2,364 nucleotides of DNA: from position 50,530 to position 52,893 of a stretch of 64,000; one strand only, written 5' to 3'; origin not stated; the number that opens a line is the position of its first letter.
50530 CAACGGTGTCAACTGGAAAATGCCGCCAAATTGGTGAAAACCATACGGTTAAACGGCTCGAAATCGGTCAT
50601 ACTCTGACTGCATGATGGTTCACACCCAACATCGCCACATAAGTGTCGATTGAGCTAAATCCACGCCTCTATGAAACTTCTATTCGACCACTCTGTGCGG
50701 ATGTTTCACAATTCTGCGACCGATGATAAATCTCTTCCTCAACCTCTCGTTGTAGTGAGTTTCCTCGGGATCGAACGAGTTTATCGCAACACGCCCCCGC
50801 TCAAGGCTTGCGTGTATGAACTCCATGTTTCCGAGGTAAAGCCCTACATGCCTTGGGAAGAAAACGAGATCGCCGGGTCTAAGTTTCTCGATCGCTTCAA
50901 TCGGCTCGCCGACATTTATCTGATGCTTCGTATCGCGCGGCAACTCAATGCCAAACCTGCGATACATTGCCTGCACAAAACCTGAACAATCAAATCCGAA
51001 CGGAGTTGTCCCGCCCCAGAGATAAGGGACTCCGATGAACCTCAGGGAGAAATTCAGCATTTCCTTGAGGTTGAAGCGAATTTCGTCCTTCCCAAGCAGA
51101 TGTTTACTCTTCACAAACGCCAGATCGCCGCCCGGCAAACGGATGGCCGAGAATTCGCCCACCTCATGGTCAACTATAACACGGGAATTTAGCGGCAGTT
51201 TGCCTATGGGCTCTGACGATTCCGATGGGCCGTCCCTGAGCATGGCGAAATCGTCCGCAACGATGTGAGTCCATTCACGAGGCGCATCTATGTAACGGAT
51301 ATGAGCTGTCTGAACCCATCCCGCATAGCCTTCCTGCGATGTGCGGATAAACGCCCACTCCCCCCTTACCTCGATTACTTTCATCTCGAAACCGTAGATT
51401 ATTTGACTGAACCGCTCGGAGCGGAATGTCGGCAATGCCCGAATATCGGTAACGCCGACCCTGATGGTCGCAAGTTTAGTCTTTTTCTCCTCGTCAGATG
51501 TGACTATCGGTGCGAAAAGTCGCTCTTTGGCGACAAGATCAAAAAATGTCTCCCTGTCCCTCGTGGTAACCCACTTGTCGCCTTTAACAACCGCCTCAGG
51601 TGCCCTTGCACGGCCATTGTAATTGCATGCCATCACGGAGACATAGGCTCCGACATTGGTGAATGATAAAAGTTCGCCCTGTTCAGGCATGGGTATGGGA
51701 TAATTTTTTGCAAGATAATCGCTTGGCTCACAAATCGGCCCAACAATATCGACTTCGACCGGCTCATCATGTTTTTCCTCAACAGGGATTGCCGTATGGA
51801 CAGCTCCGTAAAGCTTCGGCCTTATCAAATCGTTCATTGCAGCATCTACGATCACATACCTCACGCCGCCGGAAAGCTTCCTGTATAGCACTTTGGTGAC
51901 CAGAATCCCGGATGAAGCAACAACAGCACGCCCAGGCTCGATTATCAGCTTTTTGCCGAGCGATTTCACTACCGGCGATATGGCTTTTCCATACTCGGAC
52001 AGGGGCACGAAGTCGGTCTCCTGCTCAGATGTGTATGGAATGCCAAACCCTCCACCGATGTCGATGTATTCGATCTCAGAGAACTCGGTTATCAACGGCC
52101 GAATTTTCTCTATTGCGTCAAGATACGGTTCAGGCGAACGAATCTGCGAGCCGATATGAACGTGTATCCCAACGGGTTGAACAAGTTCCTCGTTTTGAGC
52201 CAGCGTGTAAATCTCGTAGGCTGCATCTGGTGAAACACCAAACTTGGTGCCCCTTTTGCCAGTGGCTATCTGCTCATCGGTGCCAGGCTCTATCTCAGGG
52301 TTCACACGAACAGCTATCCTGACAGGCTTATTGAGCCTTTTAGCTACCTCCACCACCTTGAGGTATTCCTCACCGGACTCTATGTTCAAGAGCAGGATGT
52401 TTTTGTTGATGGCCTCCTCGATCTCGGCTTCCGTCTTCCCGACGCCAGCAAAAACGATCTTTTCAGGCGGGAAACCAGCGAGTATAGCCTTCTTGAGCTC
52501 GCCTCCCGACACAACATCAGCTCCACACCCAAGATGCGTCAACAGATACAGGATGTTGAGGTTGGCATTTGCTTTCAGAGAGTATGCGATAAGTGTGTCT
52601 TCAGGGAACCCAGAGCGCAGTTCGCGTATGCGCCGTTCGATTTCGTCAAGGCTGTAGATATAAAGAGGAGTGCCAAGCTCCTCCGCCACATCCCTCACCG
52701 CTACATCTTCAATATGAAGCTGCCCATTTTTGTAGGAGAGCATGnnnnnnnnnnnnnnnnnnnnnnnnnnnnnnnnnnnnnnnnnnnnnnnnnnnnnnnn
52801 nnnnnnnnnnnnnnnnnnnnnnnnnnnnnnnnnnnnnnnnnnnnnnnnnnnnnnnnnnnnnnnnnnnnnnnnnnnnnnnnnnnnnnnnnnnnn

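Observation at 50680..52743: LysA fused to an SH3b-SH3b-NlpC/P60 module: mDAP release and decarboxylation on one polypeptide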

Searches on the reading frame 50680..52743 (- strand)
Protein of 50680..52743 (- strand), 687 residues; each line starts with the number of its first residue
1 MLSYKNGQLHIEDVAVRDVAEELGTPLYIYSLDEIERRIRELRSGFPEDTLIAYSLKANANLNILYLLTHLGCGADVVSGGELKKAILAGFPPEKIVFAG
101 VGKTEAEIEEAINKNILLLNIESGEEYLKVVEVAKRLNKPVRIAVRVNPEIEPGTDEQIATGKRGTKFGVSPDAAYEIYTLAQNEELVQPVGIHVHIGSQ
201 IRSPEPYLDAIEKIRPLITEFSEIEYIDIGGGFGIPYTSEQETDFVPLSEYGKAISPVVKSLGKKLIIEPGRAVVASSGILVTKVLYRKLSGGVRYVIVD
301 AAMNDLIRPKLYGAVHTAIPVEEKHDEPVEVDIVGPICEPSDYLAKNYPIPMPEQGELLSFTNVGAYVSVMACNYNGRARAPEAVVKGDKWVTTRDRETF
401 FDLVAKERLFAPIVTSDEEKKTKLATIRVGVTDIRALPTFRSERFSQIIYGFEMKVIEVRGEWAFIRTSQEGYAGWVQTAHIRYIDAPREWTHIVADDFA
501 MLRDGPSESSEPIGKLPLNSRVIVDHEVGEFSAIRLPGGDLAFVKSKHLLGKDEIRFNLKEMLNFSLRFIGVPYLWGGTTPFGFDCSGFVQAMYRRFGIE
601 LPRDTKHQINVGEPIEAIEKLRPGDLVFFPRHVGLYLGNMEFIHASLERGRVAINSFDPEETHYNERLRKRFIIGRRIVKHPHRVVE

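Call 3: search_protein_families(library=pfam, proteins=[window:50680-52743:-], max_evalue=0.1)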
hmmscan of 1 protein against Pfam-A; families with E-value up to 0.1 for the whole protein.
window:50680-52743:- (687 aa): 6 families
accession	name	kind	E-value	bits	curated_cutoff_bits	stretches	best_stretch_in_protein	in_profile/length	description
PF02784.22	Orn_Arg_deC_N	-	4.7e-53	180.5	23.4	1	32-276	1-247/247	Pyridoxal-dependent decarboxylase, pyridoxal binding domain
PF00877.26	NLPC_P60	-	3.1e-26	91.8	23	1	571-658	1-92/105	NlpC/P60 family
PF00278.28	Orn_DAP_Arg_deC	-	5.9e-24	84.6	23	1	156-365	5-95/95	Pyridoxal-dependent decarboxylase, C-terminal sheet domain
PF08239.17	SH3_3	-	1.4e-11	44.8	27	2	502-549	5-53/54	Bacterial SH3 domain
PF18348.7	SH3_16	-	3.4e-08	33.6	25.8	1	435-482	2-49/49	Bacterial dipeptidyl-peptidase Sh3 domain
PF01168.26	Ala_racemase_N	-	0.0024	18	24.1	1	31-202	2-161/220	Alanine racemase, N-terminal domain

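Call 4: search_protein_families(library=ncbifam, proteins=[window:50680-52743:-], max_evalue=0.1)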
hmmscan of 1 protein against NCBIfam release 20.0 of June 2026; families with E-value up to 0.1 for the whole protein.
window:50680-52743:- (687 aa): 18 families
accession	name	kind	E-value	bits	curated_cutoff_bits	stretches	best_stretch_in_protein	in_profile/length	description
TIGR01048.1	lysA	equivalog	6.7e-128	426.8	297.9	1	4-407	4-416/417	diaminopimelate decarboxylase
TIGR03099.1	dCO2ase_PEP1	hypoth_equivalog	4.3e-65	220.3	478.45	1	3-368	2-379/398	pyridoxal-dependent decarboxylase, exosortase A system-associated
NF006515.0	PRK08961.1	equivalog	1.6e-63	215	802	1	22-387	500-860/861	bifunctional aspartate kinase/diaminopimelate decarboxylase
NF052544.1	OrLyDeCDokD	equivalog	5.5e-55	186.8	700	1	2-406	19-458/461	ornithine/lysine decarboxylase DokD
NF008096.1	PRK10838.1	equivalog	3.4e-22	79.1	186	1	568-680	77-187/189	bifunctional murein DD-endopeptidase/murein LD-carboxypeptidase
NF041039.1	FslC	exception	5.1e-18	65.1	500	1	17-368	20-386/418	rhizoferrin biosystnesis N-citrylornithine decarboxylase FslC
NF038345.1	wall_hydro_RipC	exception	6.4e-18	65.3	425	1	566-647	258-341/362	peptidoglycan hydrolase RipC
TIGR01273.1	speA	equivalog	4.8e-15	55.1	624.1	1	110-287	159-350/624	arginine decarboxylase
NF003763.0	PRK05354.1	equivalog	2.4e-14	52.8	369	1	110-287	167-358/636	biosynthetic arginine decarboxylase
NF010495.0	PRK13914.1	equivalog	6.2e-12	45.2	647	1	568-645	375-456/481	invasion associated endopeptidase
NF040678.1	EntFM_CwpFM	equivalog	1e-11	44.5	720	1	565-658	318-416/430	enterotoxin EntFM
NF033742.1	NlpC_p60_RipB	exception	8.7e-11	41.9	335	1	570-656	88-190/206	NlpC/P60 family peptidoglycan endopeptidase RipB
NF046048.1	NlpC_P60_DIP1281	equivalog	1.4e-09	37.3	517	1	582-645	496-562/587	DIP1281 family NlpC/P60 protein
NF033743.1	NlpC_inact_RipD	exception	1.1e-08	34.8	215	1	580-646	89-158/181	NlpC/P60 family peptidoglycan-binding protein RipD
NF033741.1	NlpC_p60_RipA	exception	7.1e-08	31.9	625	1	571-649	340-434/457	NlpC/P60 family peptidoglycan endopeptidase RipA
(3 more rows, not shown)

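Call 5: search_solved_structures(query=window:50680-52743:-, max_evalue=0.001, show_alignments=0)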
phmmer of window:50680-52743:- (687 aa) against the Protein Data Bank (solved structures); distinct sequences matched with E-value up to 0.001: 93 (the best 60 are shown).
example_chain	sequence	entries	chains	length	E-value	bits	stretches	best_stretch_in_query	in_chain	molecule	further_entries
2p3e_A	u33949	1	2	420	2e-102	346.8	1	2-402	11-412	Diaminopimelate decarboxylase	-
4xg1_A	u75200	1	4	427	4.5e-94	319.2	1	5-409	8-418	Diaminopimelate decarboxylase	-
3vab_A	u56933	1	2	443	1.2e-91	311.2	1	3-407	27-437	Diaminopimelate decarboxylase 1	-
3n2b_A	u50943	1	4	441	1.2e-87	298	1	5-408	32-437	Diaminopimelate decarboxylase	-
2qgh_A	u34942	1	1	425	6.9e-86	292.2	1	24-404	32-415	Diaminopimelate decarboxylase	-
3c5q_A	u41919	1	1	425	1.3e-85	291.3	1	24-404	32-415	Diaminopimelate decarboxylase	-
1twi_A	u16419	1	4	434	3.1e-76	260.3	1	4-407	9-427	Diaminopimelate decarboxylase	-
1tuf_A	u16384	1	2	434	3.1e-76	260.3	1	4-407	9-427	Diaminopimelate decarboxylase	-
6n2f_A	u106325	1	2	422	6.9e-65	222.8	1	6-402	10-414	Diaminopimelate decarboxylase 2, chloroplastic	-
6n2a_A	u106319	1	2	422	2.9e-64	220.7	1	6-402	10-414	Diaminopimelate decarboxylase 1, chloroplastic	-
2yxx_A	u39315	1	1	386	1.5e-63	218.3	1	16-403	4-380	Diaminopimelate decarboxylase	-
7ru7_A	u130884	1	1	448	1.5e-48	168.8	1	8-406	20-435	L-glutamyl-[BtrI acyl-carrier protein] decarboxylase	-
2j66_A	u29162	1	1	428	3.4e-48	167.6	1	14-406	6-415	BTRK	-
5x7m_A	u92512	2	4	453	6.9e-45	156.7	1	6-409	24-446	Diaminopimelate decarboxylase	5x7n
1knw_A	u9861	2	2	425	1.7e-42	148.8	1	20-409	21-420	Diaminopimelate decarboxylase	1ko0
3npf_A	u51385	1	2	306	7.5e-29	103.7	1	425-680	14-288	putative dipeptidyl-peptidase VI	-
3pvq_A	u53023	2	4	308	2.1e-28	102.2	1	426-680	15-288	Dipeptidyl-peptidase VI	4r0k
3h41_A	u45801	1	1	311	7.5e-23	83.9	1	443-648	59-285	NLP/P60 family protein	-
8er5_A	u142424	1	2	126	1.5e-15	59.8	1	566-648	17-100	NlpC/P60 domain-containing protein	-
8idc_E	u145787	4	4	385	1.5e-14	56.4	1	564-656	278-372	NlpC/P60 family protein | Probable endopeptidase MT2245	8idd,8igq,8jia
2hbw_A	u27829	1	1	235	5.6e-14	54.5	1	573-653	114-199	NLP/P60 protein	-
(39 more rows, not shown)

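Call 6: find_homologous_proteins(query=window:50680-52743:-, max_evalue=1e-10)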
Query window:50680-52743:- (687 aa): 7767 proteins with E <= 1e-10 among 8000 candidates; the best 120 are listed.
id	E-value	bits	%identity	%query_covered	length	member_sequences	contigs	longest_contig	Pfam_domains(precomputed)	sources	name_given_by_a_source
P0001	0.0e+0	1516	97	100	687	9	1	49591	PF00877.26,PF02784.23,PF00278.29,PF18348.8,PF08239.18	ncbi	-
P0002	0.0e+0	1293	81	100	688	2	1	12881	PF00877.26,PF02784.23,PF00278.29,PF18348.8,PF08239.18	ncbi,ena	-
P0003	0.0e+0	1281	80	100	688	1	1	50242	PF00877.26,PF02784.23,PF00278.29,PF18348.8,PF08239.18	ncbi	-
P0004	1.0e-244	832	55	99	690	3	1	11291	PF00877.26,PF02784.23,PF00278.29,PF18348.8,PF08239.18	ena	-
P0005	4.0e-150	519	43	97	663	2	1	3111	PF00877.26,PF02784.23,PF00278.29,PF18348.8,PF01168.27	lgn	-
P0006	3.4e-139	483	40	94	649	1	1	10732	PF00877.26,PF02784.23,PF00278.29,PF18348.8,PF08239.18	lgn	-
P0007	4.5e-113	397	49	59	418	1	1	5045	PF02784.23,PF00278.29,PF01168.27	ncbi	-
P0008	8.6e-113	396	50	59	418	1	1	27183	PF02784.23,PF00278.29,PF01168.27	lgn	-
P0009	2.0e-112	395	49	59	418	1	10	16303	PF02784.23,PF00278.29,PF01168.27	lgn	-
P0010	4.0e-112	394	49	59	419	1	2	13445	PF02784.23,PF00278.29,PF01168.27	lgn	-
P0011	4.1e-112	394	48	60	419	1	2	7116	PF02784.23,PF00278.29,PF01168.27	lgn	-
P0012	8.1e-112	393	49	59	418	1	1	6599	PF02784.23,PF00278.29,PF01168.27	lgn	-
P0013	9.2e-112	393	48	59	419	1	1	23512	PF02784.23,PF00278.29,PF01168.27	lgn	-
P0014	2.6e-111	391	48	59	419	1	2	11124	PF02784.23,PF00278.29,PF01168.27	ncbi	-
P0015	3.5e-111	391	49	59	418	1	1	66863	PF02784.23,PF00278.29,PF01168.27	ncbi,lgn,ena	-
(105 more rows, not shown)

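Call 9: find_related_loci(query=window:50680-52743:-, collection=genome_contigs, flank=10000)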
Query window:50680-52743:- (687 aa) in genome_contigs; peptide patterns used: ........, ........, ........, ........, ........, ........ (x = any residue, [..] = any of these).
255 stretches matched a pattern; 6 encode a relative of the query (tblastn E <= 1e-3); 6 distinct loci.
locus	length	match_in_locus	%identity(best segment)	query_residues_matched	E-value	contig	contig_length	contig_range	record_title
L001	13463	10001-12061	97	1-687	0e+0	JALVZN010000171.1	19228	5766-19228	MAG: candidate division WOR-3 bacterium isolate T10_metabat1_scaf2bin.031 T10_NODE_775_length_19228_cov_14.717397, whole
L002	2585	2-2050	81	6-687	0e+0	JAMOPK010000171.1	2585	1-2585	MAG: candidate division WOR-3 bacterium isolate 4559-240_metabat1_scaf2bin.033 4559-240_scaffold_24534_c1, whole genome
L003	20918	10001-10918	30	405-679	8e-38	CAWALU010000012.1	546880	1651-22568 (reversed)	MAG: uncultured Bacteroidetes bacterium isolate MFD01721.bin.1.252 genome assembly, contig: contig_39544, whole genome s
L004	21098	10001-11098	27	5-381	2e-30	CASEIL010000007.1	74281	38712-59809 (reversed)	uncultured Phascolarctobacterium sp. isolate A94_L1_369369_idba_bin.119 genome assembly, contig: A94_L1_369369_idba_bin.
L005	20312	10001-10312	41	568-668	3e-15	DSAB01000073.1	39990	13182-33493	MAG TPA_asm: bacterium isolate SpSt-1139 Ga0129302_1000265, whole genome shotgun sequence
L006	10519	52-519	27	223-381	6e-9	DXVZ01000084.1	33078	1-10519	MAG TPA_asm: Phascolarctobacterium sp. isolate HRGM_Genome_3486 HRGM_Genome_3486_84, whole genome shotgun sequence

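Call 11: find_encoding_contigs(protein=window:50680-52743:-, flank=10000, max_places=3)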
Protein window:50680-52743:- (687 aa): no gene with exactly this product is on record in the collection.

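Call 12: find_encoding_contigs(protein=P0004, flank=10000, max_places=3)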
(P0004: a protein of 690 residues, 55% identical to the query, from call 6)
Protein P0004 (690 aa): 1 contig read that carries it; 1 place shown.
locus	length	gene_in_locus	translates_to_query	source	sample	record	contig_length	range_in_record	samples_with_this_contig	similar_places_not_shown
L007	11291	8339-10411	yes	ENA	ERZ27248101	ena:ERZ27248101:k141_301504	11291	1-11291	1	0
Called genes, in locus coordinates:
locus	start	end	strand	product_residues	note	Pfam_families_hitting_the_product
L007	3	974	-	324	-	?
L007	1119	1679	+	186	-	-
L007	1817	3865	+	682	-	PF00009:GTP_EFTU, PF22042:EF-G_D2, PF03144:GTP_EFTU_D2, PF14492:EFG_III, PF03764:EFG_IV, PF00679:EFG_C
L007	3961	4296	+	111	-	-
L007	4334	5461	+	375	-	PF20539:DUF6754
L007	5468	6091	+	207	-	-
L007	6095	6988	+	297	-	-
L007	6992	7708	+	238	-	-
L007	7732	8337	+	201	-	PF08534:Redoxin, PF00578:AhpC-TSA, PF13098:Thioredoxin_2, PF00085:Thioredoxin, PF13905:Thioredoxin_8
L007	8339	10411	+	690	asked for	PF00278:Orn_DAP_Arg_deC, PF02784:Orn_Arg_deC_N, PF08239:SH3_3 (weak), PF18348:SH3_16, PF00877:NLPC_P60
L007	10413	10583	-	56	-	-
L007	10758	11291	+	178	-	?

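Call 13: find_encoding_contigs(protein=P0006, flank=10000, max_places=3)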
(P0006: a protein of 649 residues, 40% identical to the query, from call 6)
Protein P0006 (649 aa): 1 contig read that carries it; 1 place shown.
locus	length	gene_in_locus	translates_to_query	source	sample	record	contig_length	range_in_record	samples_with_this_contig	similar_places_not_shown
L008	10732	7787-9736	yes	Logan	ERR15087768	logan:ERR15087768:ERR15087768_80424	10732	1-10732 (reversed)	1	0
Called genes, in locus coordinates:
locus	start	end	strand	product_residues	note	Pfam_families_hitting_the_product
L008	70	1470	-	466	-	PF00224:PK, PF02887:PK_C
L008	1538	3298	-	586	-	PF00691:OmpA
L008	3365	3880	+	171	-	PF14803:Zn_ribbon_Nudix (weak), PF00293:NUDIX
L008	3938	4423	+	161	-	PF04008:Adenosine_kin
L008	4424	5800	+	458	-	PF01464:SLT, PF01476:LysM, PF23446:LysM1_NFP_LYK (faint), PF23473:LysM3_LYK4_5 (faint), PF01476:LysM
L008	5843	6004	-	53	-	PF00301:Rubredoxin, PF21349:RUBY_RBDX (faint)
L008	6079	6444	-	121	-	PF01880:Desulfoferrodox, PF13501:SoxY (weak)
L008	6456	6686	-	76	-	PF01978:TrmB (weak), PF09339:HTH_IclR (weak)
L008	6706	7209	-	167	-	PF02915:Rubrerythrin, PF21349:RUBY_RBDX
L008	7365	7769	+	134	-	PF01475:FUR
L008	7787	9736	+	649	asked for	PF00278:Orn_DAP_Arg_deC, PF02784:Orn_Arg_deC_N, PF08239:SH3_3, PF18348:SH3_16, PF00877:NLPC_P60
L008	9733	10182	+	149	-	PF00293:NUDIX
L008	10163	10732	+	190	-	?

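Call 14: find_encoding_contigs(protein=P0005, flank=10000, max_places=3)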
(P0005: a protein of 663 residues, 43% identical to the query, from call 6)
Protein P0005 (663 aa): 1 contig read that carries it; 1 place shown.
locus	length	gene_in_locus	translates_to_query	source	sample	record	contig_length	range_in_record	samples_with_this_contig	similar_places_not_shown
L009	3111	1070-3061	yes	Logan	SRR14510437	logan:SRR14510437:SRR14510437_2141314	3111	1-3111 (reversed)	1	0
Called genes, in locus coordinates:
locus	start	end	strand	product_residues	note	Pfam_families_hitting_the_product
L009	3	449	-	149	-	?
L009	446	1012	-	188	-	PF05685:Uma2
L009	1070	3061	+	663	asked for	PF00278:Orn_DAP_Arg_deC, PF01168:Ala_racemase_N, PF02784:Orn_Arg_deC_N, PF18348:SH3_16 (weak), PF00877:NLPC_P60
